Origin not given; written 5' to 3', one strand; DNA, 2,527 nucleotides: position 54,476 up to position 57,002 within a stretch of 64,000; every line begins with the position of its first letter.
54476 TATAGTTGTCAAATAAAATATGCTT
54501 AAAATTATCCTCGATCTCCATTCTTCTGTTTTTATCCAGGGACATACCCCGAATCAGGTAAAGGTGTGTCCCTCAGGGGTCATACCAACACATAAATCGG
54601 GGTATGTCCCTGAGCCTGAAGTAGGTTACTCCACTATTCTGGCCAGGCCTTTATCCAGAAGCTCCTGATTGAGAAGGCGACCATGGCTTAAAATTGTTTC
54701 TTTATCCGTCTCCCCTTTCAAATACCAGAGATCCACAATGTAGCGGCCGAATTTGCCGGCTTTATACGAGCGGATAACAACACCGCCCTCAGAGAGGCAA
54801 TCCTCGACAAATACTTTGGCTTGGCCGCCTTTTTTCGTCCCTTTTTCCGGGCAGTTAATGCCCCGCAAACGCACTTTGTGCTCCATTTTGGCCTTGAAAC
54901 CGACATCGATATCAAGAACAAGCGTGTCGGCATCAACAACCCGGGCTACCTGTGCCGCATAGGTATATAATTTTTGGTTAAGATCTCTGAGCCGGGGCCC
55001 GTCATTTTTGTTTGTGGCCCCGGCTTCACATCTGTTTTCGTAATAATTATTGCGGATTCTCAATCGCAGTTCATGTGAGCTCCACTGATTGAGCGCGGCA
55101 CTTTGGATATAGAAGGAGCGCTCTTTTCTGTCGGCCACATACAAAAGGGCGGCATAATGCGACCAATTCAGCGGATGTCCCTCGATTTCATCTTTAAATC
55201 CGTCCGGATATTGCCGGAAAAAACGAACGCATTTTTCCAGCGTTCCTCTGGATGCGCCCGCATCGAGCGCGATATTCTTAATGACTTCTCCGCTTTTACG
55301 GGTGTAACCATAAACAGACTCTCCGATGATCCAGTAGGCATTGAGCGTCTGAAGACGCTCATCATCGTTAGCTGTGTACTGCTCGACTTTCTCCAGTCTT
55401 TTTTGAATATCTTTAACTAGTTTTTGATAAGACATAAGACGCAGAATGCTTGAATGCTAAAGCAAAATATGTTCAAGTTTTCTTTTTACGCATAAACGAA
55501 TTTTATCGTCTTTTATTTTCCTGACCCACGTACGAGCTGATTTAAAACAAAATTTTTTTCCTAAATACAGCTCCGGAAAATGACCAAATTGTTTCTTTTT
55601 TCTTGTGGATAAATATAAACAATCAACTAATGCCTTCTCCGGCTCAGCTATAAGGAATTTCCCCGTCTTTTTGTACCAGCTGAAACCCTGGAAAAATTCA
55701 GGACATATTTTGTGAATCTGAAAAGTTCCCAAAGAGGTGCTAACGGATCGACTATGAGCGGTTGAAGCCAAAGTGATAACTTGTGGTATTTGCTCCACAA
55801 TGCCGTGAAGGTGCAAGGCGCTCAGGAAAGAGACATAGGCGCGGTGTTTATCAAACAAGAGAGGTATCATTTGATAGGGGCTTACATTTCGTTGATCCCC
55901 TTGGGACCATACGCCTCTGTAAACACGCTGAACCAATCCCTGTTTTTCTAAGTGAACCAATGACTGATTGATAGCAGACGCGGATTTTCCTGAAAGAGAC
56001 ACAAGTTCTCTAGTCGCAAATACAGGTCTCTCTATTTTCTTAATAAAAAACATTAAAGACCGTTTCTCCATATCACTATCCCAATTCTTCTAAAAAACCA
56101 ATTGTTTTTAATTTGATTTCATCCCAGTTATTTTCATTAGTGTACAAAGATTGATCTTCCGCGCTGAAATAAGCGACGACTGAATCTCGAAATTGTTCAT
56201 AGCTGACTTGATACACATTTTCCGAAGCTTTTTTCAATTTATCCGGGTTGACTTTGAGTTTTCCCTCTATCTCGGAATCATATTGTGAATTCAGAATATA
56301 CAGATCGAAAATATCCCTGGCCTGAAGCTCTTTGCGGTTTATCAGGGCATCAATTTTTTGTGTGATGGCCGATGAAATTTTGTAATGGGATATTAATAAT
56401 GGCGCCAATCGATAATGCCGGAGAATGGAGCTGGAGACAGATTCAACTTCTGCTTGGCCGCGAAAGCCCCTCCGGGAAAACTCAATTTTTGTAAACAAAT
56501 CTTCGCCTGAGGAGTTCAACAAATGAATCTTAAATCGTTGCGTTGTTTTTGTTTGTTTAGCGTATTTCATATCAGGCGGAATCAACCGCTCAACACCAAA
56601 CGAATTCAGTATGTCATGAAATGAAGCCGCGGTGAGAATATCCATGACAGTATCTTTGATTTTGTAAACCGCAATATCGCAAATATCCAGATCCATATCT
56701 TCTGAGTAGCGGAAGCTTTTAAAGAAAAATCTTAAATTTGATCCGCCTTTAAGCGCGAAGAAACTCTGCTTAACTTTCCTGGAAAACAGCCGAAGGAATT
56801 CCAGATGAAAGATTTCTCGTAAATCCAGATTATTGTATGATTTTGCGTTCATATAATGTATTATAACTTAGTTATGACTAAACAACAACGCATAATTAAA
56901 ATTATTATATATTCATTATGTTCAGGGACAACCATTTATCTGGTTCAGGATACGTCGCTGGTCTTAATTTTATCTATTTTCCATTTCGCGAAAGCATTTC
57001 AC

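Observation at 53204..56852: Defence/toxin-antitoxin islet inside the EPS operon: COG1373 ATPase-nuclease, DUF1016N-SNase fusion, AbiEi/AbiEii pair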

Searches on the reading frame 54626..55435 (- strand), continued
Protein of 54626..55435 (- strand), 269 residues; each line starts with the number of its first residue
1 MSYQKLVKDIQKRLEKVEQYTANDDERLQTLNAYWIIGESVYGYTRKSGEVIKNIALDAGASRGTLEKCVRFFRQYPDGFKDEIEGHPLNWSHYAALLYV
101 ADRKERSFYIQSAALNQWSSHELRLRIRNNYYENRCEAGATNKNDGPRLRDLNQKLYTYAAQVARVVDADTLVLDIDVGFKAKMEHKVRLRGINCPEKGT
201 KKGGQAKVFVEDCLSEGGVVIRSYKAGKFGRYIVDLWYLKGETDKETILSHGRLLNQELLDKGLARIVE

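Call 68: find_encoding_contigs(protein=P0054, flank=8000, max_places=1)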
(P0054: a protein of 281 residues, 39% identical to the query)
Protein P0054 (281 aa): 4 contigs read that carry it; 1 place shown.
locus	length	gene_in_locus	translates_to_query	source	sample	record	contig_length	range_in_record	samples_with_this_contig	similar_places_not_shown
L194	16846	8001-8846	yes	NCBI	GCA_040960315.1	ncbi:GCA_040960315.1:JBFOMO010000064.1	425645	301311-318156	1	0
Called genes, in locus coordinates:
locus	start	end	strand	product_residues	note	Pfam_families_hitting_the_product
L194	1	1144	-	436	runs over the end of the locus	PF00309:Sigma54_AID (weak), PF04963:Sigma54_CBD, PF04552:Sigma54_DBD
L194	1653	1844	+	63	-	PF12728:HTH_17 (weak), PF00376:MerR, PF13411:MerR_1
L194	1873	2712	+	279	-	PF02563:Poly_export, PF22461:SLBB_2 (weak)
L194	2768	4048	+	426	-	PF02706:Wzz (weak), PF13807:GNVR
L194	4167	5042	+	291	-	PF05621:TniB (faint), PF13191:AAA_16, PF09848:SLFN-g3_helicase (weak), PF13173:AAA_14 (faint), PF13401:AAA_22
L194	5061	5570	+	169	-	-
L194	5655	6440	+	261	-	PF10609:ParA, PF13614:AAA_31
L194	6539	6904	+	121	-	PF05635:23S_rRNA_IVP, PF22296:bAvd (faint)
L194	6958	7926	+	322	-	PF01073:3Beta_HSD, PF01370:Epimerase, PF02719:Polysacc_synt_2, PF04321:RmlD_sub_bind, PF05368:NmrA, PF07993:NAD_binding_4, PF13460:NAD_binding_10, PF16363:GDP_Man_Dehyd, +1 more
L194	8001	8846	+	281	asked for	PF17761:DUF1016_N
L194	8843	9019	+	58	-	-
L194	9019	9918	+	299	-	-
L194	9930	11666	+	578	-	PF00583:Acetyltransf_1 (weak)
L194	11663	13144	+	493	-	PF01943:Polysacc_synt, PF13440:Polysacc_synt_3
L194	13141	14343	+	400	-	PF13477:Glyco_trans_4_2 (faint), PF13439:Glyco_transf_4, PF13579:Glyco_trans_4_4 (weak), PF20706:GT4-conflict, PF00534:Glycos_transf_1, PF13692:Glyco_trans_1_4, PF13524:Glyco_trans_1_2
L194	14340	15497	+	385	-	PF13439:Glyco_transf_4, PF13579:Glyco_trans_4_4, PF00534:Glycos_transf_1, PF13692:Glyco_trans_1_4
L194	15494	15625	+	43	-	PF00535:Glycos_transf_2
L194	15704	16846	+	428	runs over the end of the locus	PF13173:AAA_14, PF13635:DUF4143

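Call 69: search_protein_families(library=ncbifam, proteins=[window:54626-55435:-], max_evalue=0.00001)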
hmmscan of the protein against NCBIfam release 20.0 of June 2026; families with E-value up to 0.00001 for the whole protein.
window:54626-55435:- (269 aa): 0 families

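Call 79: search_protein_families(library=pfam, proteins=[L186:4839-5825:+, P0088, P0094, L188:10899-11456:+, L189:8946-9503:+, L189:9499-10164:+, L190:4336-5019:+, L192:2696-3496:+, L187:4838-5437:+], max_evalue=0.001)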
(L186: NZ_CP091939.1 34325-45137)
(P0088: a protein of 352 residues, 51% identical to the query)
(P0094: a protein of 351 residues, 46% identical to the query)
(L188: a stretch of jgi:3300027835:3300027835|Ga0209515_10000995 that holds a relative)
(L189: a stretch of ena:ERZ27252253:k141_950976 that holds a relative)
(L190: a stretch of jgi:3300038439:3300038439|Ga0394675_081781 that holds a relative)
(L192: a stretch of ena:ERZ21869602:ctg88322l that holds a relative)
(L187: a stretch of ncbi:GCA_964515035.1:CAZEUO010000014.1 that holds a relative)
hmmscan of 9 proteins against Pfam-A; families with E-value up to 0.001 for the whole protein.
L186:4839-5825:+ (329 aa): 1 family
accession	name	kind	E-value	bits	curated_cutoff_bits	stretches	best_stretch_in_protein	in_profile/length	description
PF17761.7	DUF1016_N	-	7e-18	65.5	32.8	1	13-137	2-129/137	DUF1016 N-terminal domain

P0088 (352 aa): 2 families
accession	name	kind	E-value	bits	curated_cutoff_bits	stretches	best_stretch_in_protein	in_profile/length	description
PF17761.7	DUF1016_N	-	3.2e-34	118.4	32.8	1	16-145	1-133/137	DUF1016 N-terminal domain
PF00565.23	SNase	-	3.2e-07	31.2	21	1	269-350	1-76/107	Staphylococcal nuclease homologue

P0094 (351 aa): 2 families
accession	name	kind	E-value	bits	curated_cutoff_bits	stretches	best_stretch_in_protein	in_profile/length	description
PF17761.7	DUF1016_N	-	8.4e-11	42.6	32.8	1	17-141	2-129/137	DUF1016 N-terminal domain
PF00565.23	SNase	-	3e-06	28.1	21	1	265-349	1-79/107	Staphylococcal nuclease homologue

L188:10899-11456:+ (186 aa): 2 families
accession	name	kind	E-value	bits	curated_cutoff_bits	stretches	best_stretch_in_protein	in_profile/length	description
PF17761.7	DUF1016_N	-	3.6e-21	76.1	32.8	1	3-68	17-83/137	DUF1016 N-terminal domain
PF13635.12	DUF4143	-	2.4e-08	34.3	28.1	1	81-128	114-160/160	Domain of unknown function (DUF4143)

L189:8946-9503:+ (186 aa): 1 family
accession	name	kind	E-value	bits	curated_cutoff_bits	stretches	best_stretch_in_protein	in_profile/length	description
PF19502.5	DUF6036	-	1.5e-05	25.3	23.6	0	106-173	86-153/164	Nucleotidyltransferase of unknown function (DUF6036)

L189:9499-10164:+ (222 aa): 0 families

L190:4336-5019:+ (228 aa): 0 families

L192:2696-3496:+ (267 aa): 21 families
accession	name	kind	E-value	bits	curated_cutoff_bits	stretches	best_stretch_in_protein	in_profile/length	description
PF00515.34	TPR_1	-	1.1e-52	174.3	27.8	5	91-123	2-34/34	Tetratricopeptide repeat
PF13414.12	TPR_11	-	4.2e-43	145.2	26.8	5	64-101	2-39/42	TPR repeat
PF07719.23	TPR_2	-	9.2e-42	138.2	27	5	91-123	2-34/34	Tetratricopeptide repeat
PF13181.12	TPR_8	-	9.3e-39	128.7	25.7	3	56-88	1-33/34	Tetratricopeptide repeat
PF13431.12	TPR_17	-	9.5e-34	113.3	24.4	4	79-110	2-33/34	Tetratricopeptide repeat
PF13432.12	TPR_16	-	6.2e-27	94.1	32.7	3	26-89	1-64/65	Tetratricopeptide repeat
PF13371.12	TPR_9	-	1.5e-17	63.8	35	1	65-131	4-70/73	Tetratricopeptide repeat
PF13424.12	TPR_12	-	3e-15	56.6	30.1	1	32-87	13-76/77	Tetratricopeptide repeat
PF13428.12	TPR_14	-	4e-15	55.3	23.5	0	59-96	4-41/44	Tetratricopeptide repeat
PF14559.12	TPR_19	-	1.9e-13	51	25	1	33-89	2-58/68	Tetratricopeptide repeat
PF13174.12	TPR_6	-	1.1e-10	41.8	26.3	0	92-122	2-32/33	Tetratricopeptide repeat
PF24575.1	TPR_Slam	-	6.2e-08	33.5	35.2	0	20-75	45-100/104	Surface lipoprotein assembly modifier, N-terminal TPR repeats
PF10516.15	SHNi-TPR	-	2.3e-07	30.7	21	0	72-85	17-30/38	SHNi-TPR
PF23914.1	TPR_CcmH_CycH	-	4.3e-07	30.3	42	1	34-124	62-155/158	Cytochrome c-type biogenesis protein H TPR domain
PF25575.1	TPR_BSK1_C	-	1.1e-06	28.9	42.2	0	69-127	55-114/118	Serine/threonine-protein kinase BSK1-like, TPR repeats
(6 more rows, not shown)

L187:4838-5437:+ (200 aa): 5 families
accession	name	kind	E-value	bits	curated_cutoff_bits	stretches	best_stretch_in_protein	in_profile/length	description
PF11932.13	DUF3450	-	0.0001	22.1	32.6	1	106-189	8-92/241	Protein of unknown function (DUF3450)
PF06785.16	UPF0242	-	0.00022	21.8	33.5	1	79-197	40-157/194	Uncharacterised protein family (UPF0242) N-terminus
PF16331.10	TolA_bind_tri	-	0.00024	21.6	30.1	0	115-161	3-52/76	TolA binding protein trimerisation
PF11559.13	ADIP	-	0.00041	20.9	34.3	1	120-197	52-129/151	Afadin- and alpha -actinin-Binding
PF08614.16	ATG16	-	0.00066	20.3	33.7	1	126-196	94-164/200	Autophagy protein 16 (ATG16)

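Call 81: search_protein_representatives(alignment_id=A2)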
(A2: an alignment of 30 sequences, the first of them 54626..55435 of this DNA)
Query: 30 sequences, 273 profile positions. Proteins with E-value up to 0.001 (for the whole library): 34161; up to 1e-10: 9764; up to 1e-30: 950. The best 150 are listed.
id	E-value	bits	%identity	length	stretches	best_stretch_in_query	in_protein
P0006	3.9e-111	387.5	-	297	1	4-273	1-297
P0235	4.8e-101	354.4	-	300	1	7-273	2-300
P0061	4.6e-95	334.8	-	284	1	3-270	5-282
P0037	2.0e-92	326.1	-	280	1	5-273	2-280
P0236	6.5e-86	304.8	-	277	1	6-271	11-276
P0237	1.4e-83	297.1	-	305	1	4-270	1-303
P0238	7.6e-81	288.2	-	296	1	4-270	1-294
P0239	5.2e-80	285.4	-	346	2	120-271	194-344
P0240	1.8e-78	280.3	-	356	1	5-272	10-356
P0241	1.3e-76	274.3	-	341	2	152-270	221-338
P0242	3.9e-76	272.7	-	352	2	142-272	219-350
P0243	1.3e-75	271.0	-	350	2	146-272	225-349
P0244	3.3e-75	269.6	-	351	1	4-272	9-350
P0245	4.0e-75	269.4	-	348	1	5-271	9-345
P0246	4.1e-75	269.3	-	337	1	4-269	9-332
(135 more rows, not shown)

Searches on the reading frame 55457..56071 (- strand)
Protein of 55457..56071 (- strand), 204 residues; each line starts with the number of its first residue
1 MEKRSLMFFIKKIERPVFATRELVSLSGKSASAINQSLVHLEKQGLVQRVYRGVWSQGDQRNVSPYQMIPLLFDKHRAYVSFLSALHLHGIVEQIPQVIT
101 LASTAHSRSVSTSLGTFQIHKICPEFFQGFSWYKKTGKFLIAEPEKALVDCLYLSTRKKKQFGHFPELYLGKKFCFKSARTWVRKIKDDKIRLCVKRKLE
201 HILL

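Call 3: search_protein_families(library=pfam, proteins=[window:55457-56071:-], max_evalue=0.01)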
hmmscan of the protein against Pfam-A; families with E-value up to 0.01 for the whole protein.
window:55457-56071:- (204 aa): 2 families
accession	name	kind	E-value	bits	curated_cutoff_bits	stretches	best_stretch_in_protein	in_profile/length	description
PF13338.12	AbiEi_4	-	0.00038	21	25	1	16-55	12-46/49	Transcriptional regulator, AbiEi antitoxin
PF12802.13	MarR_2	-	0.0078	16.8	27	0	18-50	21-53/61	MarR family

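Call 4: search_protein_families(library=padloc, proteins=[window:55457-56071:-], max_evalue=0.01)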
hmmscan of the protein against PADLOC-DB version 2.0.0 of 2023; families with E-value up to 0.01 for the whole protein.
window:55457-56071:- (204 aa): 34 families (the best 25 are shown)
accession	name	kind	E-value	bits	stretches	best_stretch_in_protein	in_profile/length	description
PDLC02241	AbiEi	-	2.1e-24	84.4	1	8-176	5-167/199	AbiEi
PDLC02267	AbiEi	-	1.6e-22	78.1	1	3-153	6-153/252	AbiEi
PDLC02272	AbiEi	-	7.7e-18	63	1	16-172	14-168/200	AbiEi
PDLC02230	AbiEi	-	3.2e-16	57.6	1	23-158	8-143/192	AbiEi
PDLC02232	AbiEi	-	2.9e-15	54.6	1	11-150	14-158/177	AbiEi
PDLC02255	AbiEi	-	4.3e-15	53.8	1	5-157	3-150/186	AbiEi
PDLC02265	AbiEi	-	1.3e-10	39.4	1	31-152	25-148/198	AbiEi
PDLC02283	AbiEi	-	5.6e-10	37.3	1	33-152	30-151/201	AbiEi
PDLC02225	AbiEi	-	7.4e-10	36.9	1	32-153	28-146/198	AbiEi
PDLC02240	AbiEi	-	1.5e-08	32.4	1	12-159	12-166/216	AbiEi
PDLC02266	AbiEi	-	6.3e-08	30.3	1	10-152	10-160/258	AbiEi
PDLC02269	AbiEi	-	9.3e-08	29.7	1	11-152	6-144/251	AbiEi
PDLC02239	AbiEi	-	2.5e-07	28.6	1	32-153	21-145/195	AbiEi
PDLC02276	AbiEi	-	3.3e-07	28.1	1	76-152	80-157/270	AbiEi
PDLC02282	AbiEi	-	3.9e-07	27.7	1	14-151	14-159/260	AbiEi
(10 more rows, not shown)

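Call 69: search_protein_families(library=ncbifam, proteins=[window:55457-56071:-], max_evalue=0.00001)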
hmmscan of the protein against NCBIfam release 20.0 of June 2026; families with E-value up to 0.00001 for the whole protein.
window:55457-56071:- (204 aa): 1 family
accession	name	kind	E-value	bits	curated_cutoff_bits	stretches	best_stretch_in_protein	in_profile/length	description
NF047376.1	TAA_AbiEi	equivalog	1.9e-12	47.2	150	1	10-150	13-160/172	type IV toxin-antitoxin system AbiEi family antitoxin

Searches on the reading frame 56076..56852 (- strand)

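Call 3: search_protein_families(library=pfam, proteins=[window:56076-56852:-], max_evalue=0.01)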
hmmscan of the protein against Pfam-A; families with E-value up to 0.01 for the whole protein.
window:56076-56852:- (258 aa): 1 family
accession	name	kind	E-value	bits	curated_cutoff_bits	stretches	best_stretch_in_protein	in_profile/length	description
PF08843.17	AbiEii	-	8.3e-15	55.8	22.5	1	21-201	4-181/238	Nucleotidyl transferase AbiEii toxin, Type IV TA system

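Call 4: search_protein_families(library=padloc, proteins=[window:56076-56852:-], max_evalue=0.01)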
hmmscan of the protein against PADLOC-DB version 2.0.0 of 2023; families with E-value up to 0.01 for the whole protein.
window:56076-56852:- (258 aa): 19 families
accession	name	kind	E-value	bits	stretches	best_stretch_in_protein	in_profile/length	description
PDLC02307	AbiEii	-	8.4e-15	53.1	1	16-231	8-185/219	AbiEii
PDLC02328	AbiEii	-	1.8e-13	48.9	1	29-207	12-161/203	AbiEii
PDLC02304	AbiEii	-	4.4e-13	47.8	1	23-207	35-207/260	AbiEii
PDLC02294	AbiEii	-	1.6e-10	39.3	1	20-212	33-210/260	AbiEii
PDLC02296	AbiEii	-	4.5e-10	37.2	1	12-227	26-233/282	AbiEii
PDLC02318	AbiEii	-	2.4e-09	35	1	17-201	27-198/280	AbiEii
PDLC02323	AbiEii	-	8.5e-09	33.4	1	21-212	31-205/248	AbiEii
PDLC02293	AbiEii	-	1.2e-08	32.8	1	11-187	21-190/270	AbiEii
PDLC02313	AbiEii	-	1.6e-07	29.1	1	5-192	17-193/254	AbiEii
PDLC02291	AbiEii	-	1.8e-07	28.8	1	19-188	47-201/310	AbiEii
PDLC02330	AbiEii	-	1.1e-06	26.6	1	7-241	2-207/219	AbiEii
PDLC02324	AbiEii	-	1.4e-06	26.2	1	29-191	24-158/231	AbiEii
PDLC02288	AbiEii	-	5.8e-06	23.4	1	152-215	166-223/294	AbiEii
PDLC02321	AbiEii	-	6.6e-06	24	1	150-215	177-247/296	AbiEii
PDLC02290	AbiEii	-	8e-06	23.6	1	27-190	20-162/290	AbiEii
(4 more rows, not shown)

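Call 69: search_protein_families(library=ncbifam, proteins=[window:56076-56852:-], max_evalue=0.00001)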
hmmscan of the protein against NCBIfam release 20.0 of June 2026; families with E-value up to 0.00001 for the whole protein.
window:56076-56852:- (258 aa): 0 families
